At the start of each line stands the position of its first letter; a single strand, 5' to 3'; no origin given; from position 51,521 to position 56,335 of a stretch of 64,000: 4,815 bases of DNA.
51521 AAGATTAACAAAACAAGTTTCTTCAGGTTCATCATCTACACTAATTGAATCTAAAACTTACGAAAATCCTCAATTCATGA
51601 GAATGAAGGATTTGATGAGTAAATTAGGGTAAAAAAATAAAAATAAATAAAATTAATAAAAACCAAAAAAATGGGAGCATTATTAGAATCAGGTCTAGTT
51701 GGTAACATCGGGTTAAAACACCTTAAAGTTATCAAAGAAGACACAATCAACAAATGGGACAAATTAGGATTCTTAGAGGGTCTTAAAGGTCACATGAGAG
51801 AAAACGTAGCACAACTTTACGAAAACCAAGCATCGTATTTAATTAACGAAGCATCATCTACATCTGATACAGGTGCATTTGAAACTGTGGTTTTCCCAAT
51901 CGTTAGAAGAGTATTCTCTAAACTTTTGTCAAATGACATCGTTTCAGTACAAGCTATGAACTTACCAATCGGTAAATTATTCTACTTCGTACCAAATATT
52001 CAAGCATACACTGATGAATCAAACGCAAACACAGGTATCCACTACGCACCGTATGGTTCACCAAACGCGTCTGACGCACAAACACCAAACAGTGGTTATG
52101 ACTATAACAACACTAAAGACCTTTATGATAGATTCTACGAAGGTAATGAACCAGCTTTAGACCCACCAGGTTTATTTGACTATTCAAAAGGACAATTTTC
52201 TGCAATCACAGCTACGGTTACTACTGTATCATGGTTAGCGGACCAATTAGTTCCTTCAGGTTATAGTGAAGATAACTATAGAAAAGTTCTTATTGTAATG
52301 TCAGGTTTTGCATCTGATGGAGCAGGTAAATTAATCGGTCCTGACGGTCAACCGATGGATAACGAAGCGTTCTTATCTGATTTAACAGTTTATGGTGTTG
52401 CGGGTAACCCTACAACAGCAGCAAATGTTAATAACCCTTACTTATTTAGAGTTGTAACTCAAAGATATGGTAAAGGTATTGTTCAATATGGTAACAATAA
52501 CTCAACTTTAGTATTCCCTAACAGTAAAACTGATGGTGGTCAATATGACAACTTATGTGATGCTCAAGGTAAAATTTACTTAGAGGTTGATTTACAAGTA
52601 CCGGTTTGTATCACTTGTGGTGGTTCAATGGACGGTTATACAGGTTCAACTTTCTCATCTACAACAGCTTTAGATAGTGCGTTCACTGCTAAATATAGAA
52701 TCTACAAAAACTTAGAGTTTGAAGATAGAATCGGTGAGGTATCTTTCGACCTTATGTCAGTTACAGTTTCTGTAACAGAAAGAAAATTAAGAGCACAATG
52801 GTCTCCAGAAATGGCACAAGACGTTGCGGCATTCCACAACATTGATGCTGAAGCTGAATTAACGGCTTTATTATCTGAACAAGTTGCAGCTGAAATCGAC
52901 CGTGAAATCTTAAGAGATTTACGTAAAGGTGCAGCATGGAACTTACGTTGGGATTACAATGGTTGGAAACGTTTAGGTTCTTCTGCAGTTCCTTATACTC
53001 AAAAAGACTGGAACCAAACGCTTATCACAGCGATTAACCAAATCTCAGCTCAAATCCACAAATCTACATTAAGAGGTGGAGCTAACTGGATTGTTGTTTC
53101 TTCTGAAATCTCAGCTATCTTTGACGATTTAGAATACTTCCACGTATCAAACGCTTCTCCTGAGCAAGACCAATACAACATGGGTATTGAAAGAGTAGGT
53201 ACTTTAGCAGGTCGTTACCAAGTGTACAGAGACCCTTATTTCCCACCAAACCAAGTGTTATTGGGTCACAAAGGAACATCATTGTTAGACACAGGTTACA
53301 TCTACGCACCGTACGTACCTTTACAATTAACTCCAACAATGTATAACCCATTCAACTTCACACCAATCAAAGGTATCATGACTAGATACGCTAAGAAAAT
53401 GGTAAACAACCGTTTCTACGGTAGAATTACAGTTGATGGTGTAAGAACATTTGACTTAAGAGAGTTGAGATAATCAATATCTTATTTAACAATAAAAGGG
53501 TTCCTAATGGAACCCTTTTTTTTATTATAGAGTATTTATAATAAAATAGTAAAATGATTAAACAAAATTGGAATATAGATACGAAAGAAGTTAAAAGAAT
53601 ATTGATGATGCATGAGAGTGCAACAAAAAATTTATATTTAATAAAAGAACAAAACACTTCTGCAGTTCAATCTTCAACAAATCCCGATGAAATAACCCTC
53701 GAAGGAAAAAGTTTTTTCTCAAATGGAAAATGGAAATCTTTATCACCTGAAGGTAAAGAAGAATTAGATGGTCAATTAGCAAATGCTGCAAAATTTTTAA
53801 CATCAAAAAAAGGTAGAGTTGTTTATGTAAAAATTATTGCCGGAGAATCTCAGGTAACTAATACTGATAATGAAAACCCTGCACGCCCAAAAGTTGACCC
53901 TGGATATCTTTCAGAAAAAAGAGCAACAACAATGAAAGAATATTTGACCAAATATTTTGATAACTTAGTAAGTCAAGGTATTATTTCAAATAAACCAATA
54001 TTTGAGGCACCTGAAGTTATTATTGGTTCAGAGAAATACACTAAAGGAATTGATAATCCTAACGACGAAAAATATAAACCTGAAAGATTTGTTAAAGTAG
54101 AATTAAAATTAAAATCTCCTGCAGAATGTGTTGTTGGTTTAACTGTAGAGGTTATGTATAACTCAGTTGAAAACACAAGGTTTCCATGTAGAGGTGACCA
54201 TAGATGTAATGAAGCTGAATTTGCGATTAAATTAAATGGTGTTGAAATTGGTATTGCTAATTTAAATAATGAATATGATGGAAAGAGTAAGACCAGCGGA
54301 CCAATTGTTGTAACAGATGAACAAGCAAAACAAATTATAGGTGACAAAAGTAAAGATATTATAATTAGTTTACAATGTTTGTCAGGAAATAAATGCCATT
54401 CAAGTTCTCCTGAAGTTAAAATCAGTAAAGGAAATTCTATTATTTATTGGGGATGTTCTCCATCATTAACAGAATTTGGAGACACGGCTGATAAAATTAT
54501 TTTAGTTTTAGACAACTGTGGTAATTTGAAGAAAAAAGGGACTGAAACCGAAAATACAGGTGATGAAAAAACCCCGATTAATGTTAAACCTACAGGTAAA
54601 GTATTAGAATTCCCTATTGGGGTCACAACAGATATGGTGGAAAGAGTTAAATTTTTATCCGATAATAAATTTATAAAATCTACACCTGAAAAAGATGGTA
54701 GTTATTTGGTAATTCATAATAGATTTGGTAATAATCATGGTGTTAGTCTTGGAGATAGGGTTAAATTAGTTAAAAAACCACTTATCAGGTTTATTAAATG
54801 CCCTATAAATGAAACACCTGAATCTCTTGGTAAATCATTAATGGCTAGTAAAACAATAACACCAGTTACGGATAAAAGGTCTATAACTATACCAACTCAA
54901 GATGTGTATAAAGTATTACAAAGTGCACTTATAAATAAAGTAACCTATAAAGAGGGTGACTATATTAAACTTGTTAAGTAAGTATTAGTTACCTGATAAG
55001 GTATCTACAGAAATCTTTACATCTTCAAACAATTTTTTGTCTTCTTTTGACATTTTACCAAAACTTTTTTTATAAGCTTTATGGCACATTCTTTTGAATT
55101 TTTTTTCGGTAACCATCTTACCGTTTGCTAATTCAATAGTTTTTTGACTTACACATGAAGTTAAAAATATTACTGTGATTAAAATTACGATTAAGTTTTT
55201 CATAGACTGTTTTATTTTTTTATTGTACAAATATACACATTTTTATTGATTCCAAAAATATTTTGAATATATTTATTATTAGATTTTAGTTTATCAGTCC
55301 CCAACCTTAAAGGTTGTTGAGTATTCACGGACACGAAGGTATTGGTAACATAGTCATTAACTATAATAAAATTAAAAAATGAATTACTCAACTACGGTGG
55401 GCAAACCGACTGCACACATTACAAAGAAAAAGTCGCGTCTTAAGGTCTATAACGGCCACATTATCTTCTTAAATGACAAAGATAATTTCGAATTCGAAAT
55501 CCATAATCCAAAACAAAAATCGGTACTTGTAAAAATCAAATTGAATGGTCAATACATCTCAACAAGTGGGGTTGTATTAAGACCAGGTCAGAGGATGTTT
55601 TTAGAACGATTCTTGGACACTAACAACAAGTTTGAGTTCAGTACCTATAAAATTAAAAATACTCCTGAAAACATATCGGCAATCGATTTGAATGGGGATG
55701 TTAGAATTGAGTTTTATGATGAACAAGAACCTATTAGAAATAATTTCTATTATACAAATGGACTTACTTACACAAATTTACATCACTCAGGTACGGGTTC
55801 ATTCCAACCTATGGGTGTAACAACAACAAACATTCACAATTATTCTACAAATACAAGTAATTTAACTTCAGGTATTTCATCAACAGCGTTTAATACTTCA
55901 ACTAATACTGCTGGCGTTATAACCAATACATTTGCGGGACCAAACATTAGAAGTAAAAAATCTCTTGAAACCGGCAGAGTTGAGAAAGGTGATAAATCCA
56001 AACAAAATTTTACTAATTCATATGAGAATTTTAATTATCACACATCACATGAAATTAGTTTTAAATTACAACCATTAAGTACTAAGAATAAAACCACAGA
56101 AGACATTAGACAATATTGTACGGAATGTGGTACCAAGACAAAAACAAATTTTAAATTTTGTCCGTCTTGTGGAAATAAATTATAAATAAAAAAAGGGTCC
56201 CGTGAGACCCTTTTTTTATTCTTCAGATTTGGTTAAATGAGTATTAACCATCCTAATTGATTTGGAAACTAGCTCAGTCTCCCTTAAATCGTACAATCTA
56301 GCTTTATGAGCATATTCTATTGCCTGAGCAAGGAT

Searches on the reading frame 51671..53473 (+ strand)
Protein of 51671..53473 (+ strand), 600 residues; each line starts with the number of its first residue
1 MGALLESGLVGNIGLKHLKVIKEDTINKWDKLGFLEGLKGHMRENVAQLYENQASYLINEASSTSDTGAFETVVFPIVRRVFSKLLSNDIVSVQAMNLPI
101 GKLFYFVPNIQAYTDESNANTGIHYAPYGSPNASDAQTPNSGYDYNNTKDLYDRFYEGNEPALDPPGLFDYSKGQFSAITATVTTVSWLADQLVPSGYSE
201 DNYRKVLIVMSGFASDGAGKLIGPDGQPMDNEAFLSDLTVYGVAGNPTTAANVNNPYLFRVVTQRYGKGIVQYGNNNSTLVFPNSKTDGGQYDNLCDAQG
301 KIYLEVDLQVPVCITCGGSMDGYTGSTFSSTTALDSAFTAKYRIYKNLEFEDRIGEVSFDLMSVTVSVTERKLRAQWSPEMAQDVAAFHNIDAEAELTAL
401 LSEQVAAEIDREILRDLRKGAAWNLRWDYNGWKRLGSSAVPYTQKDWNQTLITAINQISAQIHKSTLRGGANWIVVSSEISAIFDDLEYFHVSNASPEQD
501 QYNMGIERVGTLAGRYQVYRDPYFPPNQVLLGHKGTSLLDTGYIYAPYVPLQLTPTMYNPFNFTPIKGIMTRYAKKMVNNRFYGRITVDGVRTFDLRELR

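Call 9: search_protein_families(library=phrogs, proteins=[window:51671-53473:+], max_evalue=0.0001)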
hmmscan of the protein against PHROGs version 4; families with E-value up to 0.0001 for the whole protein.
window:51671-53473:+ (600 aa): 3 families
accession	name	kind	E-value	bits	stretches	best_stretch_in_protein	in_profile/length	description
phrog_138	-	head and packaging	9.5e-64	217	2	280-577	112-407/444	major head protein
phrog_1014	-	unknown function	2.3e-11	44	1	352-546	317-512/567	-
phrog_20655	-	head and packaging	1.6e-09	37.9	1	339-525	269-457/534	major head protein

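Call 41: search_dna_similar(query=window:51671-53473:+, collection=phages, mode=protein, max_rows=15)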
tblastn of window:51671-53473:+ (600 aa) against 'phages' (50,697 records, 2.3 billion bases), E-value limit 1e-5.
Records with a match: 2571; places in all: 2575; records where one place covers at least 80% of the query: 0.
Best place of each record, by identity: <60% 2571.
By first word of the organism name: Escherichia 671; Synechococcus 388; Klebsiella 331; Salmonella 203; Vibrio 134; Shigella 89; Aeromonas 86; Acinetobacter 71; Cyanophage 61; Enterobacter 58; and 61 more.
By host as written in the record: - 455; Escherichia coli 282; Klebsiella pneumoniae 115; Synechococcus 107; Escherichia coli O157:H7 39; Synechococcus sp. 38; Salmonella enterica 29; Synechococcus sp. WH7803 28; and 570 more.
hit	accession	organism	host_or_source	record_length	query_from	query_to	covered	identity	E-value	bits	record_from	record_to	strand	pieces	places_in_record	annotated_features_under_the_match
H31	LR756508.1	uncultured phage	metagenomic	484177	24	589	53%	45.0%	2e-60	293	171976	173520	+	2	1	record has no annotation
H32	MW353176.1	Flavobacterium phage vB_FspM_immuto_3-5A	Flavobacterium sp. LMO8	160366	14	593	56%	42.2%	1e-57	283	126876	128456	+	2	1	major capsid protein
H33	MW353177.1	Flavobacterium phage vB_FspM_immuto_13-6C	Flavobacterium sp. LMO8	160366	14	593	56%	42.2%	1e-57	283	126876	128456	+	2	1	major capsid protein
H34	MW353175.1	Flavobacterium phage vB_FspM_immuto_2-6A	Flavobacterium sp. LMO8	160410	14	593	56%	42.2%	1e-57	283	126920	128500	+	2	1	major capsid protein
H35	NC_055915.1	Flavobacterium phage vB_FspM_immuto_2-6A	Flavobacterium sp. LMO8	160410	14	593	56%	42.2%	1e-57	283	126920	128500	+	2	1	major capsid protein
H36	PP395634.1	Microcystis phage Mel-JY01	Microcystis elabens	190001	19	591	55%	42.0%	3e-60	299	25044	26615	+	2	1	capsid protein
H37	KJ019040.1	Synechococcus phage ACG-2014b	-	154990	13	587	73%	30.3%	6e-24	169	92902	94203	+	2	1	head vertex precursor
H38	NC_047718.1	Synechococcus phage ACG-2014b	-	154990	13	587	73%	30.3%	6e-24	169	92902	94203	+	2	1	major head protein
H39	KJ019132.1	Synechococcus phage ACG-2014b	-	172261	13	587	73%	30.3%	6e-24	169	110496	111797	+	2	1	head vertex precursor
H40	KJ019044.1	Synechococcus phage ACG-2014b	-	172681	13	587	73%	30.3%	6e-24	169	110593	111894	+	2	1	head vertex precursor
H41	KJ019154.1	Synechococcus phage ACG-2014b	-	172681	13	587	73%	30.3%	6e-24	169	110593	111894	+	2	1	head vertex precursor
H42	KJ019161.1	Synechococcus phage ACG-2014b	-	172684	13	587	73%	30.3%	6e-24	169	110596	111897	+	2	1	head vertex precursor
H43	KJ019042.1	Synechococcus phage ACG-2014b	-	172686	13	587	73%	30.3%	6e-24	169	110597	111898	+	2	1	head vertex precursor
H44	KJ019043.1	Synechococcus phage ACG-2014b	-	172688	13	587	73%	30.3%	6e-24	169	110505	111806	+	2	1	head vertex precursor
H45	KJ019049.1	Synechococcus phage ACG-2014b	-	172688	13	587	73%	30.3%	6e-24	169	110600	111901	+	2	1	head vertex precursor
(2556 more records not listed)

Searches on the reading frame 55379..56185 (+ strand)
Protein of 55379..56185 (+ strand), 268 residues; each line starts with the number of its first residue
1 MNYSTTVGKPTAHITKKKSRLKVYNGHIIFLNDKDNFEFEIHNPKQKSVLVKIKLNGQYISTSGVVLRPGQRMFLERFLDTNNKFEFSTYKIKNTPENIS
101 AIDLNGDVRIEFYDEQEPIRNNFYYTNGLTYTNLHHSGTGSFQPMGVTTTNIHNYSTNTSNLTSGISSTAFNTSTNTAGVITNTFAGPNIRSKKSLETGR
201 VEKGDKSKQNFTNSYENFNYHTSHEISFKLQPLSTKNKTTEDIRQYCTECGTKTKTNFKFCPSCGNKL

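Call 8: search_protein_families(library=pfam, proteins=[window:55379-56185:+], max_evalue=0.001)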
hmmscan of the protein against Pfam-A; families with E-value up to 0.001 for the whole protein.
window:55379-56185:+ (268 aa): 4 families
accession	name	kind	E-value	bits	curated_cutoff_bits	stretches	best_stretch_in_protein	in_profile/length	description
PF13240.11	Zn_Ribbon_1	-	5.7e-06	26.4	25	1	246-268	1-23/23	zinc-ribbon domain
PF17032.10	Zn_ribbon_15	-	5.4e-05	24.4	28.9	1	240-265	48-73/73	zinc-ribbon family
PF12773.13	DZR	-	0.00014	22.4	27.3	1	244-265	24-45/45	Double zinc ribbon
PF13248.11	Zn_ribbon_3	-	0.00089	19.1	27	0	245-268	3-26/26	zinc-ribbon domain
